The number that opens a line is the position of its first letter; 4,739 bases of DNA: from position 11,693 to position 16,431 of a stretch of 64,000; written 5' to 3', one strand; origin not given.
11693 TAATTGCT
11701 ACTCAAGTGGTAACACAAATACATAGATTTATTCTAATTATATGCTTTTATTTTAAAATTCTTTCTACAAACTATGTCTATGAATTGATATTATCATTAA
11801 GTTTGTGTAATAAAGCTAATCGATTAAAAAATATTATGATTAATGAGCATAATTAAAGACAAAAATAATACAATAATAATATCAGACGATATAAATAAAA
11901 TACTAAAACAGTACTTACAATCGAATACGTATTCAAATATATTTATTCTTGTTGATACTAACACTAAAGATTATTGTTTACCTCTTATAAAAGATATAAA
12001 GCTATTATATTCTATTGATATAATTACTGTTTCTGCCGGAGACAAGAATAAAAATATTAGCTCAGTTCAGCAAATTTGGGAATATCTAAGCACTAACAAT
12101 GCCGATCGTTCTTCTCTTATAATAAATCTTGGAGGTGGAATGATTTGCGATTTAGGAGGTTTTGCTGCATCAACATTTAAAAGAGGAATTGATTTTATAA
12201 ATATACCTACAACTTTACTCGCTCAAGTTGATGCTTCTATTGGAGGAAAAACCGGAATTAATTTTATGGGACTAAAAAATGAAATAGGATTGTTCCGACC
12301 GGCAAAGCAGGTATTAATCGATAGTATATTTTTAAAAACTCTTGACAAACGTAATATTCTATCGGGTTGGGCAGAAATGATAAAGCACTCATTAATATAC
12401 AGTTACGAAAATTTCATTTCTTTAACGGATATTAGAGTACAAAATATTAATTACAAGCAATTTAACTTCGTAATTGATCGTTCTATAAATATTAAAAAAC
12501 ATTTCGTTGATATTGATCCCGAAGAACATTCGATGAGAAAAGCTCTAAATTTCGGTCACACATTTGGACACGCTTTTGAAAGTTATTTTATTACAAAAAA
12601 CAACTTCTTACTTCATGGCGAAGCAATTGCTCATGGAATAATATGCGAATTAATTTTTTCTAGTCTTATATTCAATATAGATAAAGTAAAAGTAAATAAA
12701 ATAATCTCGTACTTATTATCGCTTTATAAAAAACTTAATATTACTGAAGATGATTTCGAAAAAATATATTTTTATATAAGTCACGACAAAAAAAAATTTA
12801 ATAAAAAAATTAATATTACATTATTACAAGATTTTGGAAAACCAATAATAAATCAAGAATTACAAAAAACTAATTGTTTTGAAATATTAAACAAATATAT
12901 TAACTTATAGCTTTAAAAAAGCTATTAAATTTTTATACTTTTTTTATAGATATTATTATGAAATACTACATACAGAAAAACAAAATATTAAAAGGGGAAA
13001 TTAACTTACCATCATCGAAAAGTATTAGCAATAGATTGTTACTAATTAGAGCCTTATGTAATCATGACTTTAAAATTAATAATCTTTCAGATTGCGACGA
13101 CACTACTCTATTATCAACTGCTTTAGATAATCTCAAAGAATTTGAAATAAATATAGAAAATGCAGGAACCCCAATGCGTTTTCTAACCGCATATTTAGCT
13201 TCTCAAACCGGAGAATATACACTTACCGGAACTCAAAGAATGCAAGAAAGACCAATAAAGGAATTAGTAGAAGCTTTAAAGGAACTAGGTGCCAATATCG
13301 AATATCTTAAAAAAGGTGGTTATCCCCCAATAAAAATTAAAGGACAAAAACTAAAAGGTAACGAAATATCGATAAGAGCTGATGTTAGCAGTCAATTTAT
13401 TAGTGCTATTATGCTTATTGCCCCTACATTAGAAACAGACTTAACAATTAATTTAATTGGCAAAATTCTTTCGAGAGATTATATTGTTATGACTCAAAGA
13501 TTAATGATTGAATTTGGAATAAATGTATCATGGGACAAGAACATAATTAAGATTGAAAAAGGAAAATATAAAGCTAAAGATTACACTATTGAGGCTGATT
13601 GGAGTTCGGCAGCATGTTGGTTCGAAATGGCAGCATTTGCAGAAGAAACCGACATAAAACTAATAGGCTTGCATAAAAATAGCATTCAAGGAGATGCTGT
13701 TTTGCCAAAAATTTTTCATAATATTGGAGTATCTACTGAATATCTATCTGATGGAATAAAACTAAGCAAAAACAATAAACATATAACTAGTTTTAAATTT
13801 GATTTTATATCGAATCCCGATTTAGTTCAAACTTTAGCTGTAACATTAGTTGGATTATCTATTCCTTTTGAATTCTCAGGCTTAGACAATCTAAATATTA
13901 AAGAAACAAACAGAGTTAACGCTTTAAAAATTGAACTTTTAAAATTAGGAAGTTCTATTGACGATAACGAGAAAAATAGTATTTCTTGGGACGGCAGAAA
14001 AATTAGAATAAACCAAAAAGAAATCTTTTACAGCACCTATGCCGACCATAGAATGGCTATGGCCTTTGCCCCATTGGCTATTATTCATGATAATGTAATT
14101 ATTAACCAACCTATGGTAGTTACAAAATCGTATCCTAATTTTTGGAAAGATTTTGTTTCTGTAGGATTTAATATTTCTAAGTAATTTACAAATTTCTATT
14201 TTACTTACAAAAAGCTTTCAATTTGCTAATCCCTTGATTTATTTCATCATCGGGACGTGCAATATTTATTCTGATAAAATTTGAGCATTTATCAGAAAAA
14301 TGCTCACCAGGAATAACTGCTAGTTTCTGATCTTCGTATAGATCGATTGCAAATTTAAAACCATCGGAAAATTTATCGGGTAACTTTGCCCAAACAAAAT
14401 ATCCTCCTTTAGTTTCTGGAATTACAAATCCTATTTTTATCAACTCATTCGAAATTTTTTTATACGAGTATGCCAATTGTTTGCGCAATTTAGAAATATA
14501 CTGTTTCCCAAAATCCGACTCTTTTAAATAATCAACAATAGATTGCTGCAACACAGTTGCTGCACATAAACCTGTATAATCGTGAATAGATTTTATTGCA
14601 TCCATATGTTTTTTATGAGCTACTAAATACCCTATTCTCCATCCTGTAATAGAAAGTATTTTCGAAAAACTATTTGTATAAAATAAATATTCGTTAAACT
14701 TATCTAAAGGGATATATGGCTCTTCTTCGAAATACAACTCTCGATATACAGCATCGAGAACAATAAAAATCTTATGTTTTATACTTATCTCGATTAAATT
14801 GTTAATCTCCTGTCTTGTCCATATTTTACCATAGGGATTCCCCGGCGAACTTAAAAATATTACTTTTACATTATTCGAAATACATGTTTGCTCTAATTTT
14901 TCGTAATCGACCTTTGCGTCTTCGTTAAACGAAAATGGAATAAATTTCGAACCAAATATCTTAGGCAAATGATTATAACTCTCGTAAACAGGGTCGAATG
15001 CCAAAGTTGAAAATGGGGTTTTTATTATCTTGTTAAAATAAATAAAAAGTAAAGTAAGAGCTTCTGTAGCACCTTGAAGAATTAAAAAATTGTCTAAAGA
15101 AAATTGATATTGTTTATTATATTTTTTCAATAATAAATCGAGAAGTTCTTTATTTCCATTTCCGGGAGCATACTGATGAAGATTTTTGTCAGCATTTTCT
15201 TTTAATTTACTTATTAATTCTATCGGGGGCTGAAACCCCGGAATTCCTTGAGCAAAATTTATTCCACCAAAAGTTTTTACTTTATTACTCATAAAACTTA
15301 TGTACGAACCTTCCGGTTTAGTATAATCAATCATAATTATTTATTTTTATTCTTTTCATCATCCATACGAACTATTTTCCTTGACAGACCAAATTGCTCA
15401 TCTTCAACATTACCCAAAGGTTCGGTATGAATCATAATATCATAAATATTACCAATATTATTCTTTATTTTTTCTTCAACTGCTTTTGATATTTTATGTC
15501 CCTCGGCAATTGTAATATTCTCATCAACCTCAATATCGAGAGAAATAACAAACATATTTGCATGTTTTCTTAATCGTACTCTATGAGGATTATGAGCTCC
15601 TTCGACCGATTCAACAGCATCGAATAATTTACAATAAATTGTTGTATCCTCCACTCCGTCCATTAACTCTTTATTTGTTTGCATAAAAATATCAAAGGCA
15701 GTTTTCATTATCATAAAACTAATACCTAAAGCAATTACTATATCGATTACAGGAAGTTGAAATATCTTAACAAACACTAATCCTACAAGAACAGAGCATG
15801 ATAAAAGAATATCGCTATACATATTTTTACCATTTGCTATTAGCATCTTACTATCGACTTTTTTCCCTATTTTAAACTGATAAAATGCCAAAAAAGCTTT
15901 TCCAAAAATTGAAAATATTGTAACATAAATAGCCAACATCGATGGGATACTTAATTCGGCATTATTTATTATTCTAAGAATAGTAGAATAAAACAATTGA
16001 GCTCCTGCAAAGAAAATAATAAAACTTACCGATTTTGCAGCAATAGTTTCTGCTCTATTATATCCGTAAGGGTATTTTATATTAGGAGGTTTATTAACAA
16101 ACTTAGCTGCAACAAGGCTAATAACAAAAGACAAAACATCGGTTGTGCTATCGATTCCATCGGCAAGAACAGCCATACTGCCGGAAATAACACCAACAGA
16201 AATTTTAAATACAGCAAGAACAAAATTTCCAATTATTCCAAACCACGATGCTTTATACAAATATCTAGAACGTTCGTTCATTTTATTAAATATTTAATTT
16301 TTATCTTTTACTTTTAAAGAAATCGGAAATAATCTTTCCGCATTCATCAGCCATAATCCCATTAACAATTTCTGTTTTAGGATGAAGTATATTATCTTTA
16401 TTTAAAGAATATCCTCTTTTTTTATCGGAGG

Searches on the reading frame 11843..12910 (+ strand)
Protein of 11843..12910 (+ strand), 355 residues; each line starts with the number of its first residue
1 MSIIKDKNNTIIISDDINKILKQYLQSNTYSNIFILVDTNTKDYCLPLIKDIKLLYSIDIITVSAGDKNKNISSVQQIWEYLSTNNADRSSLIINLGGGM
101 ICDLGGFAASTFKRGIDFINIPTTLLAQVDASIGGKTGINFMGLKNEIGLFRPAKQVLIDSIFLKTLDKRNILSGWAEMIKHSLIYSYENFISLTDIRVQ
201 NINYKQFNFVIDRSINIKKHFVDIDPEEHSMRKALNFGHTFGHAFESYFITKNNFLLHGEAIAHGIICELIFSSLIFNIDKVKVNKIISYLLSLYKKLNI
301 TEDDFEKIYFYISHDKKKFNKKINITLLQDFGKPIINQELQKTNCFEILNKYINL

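Call 13: search_protein_families(library=pfam, proteins=[window:11843-12910:+], max_evalue=0.0001)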
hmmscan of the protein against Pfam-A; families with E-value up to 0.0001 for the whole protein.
window:11843-12910:+ (355 aa): 3 families
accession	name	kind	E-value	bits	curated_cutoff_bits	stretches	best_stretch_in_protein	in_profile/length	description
PF01761.26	DHQ_synthase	-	3.7e-43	146.3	24.2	1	61-172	2-113/115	3-dehydroquinate synthase N-terminal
PF24621.2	DHQS_C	-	1.8e-30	106.3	27.6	1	175-318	1-144/144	3-dehydroquinate synthase C-terminal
PF13685.12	Fe-ADH_2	-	3.2e-07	30.9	28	1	19-125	8-108/149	Iron-containing alcohol dehydrogenase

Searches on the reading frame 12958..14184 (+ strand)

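Call 13: search_protein_families(library=pfam, proteins=[window:12958-14184:+], max_evalue=0.0001)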
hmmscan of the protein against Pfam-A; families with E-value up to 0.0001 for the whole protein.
window:12958-14184:+ (408 aa): 1 family
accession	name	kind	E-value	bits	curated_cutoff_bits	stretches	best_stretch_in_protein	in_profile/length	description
PF00275.25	EPSP_synthase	-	3.1e-78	263.8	22.8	2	64-398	86-416/417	EPSP synthase (3-phosphoshikimate 1-carboxyvinyltransferase)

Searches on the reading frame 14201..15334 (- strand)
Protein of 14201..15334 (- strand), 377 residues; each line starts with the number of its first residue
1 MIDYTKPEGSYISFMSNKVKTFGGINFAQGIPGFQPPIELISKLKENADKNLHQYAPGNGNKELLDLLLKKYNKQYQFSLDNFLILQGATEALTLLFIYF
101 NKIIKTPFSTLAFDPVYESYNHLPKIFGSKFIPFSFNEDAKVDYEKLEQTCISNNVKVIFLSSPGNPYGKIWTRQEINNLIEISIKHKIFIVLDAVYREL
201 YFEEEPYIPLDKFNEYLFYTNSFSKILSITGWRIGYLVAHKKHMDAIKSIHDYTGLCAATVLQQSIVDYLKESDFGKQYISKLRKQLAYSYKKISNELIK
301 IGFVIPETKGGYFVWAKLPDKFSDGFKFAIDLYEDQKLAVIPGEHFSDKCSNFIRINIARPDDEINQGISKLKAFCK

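Call 13: search_protein_families(library=pfam, proteins=[window:14201-15334:-], max_evalue=0.0001)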
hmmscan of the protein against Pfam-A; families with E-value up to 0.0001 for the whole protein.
window:14201-15334:- (377 aa): 1 family
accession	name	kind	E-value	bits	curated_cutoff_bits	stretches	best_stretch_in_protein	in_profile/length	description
PF00155.27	Aminotran_1_2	-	5.8e-50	170.9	19.7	1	25-370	4-359/361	Aminotransferase class I and II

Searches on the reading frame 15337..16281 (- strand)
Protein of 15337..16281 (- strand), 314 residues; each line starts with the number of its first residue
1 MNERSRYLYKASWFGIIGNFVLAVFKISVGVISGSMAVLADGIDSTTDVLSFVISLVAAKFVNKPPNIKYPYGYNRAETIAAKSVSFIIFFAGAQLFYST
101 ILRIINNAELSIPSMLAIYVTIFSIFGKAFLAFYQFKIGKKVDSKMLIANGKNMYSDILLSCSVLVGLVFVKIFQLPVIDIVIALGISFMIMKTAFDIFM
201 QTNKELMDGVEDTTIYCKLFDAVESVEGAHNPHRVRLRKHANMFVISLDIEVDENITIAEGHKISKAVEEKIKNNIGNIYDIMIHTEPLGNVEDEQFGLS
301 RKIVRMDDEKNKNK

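Call 13: search_protein_families(library=pfam, proteins=[window:15337-16281:-], max_evalue=0.0001)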
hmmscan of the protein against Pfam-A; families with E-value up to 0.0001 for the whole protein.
window:15337-16281:- (314 aa): 2 families
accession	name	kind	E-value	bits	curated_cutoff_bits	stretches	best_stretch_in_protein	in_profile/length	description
PF01545.26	Cation_efflux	-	9.5e-44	150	26.6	1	13-207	2-198/198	Cation efflux family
PF16916.11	ZT_dimer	-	4.6e-19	68.7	26.7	1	215-288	5-77/78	Dimerisation domain of Zinc Transporter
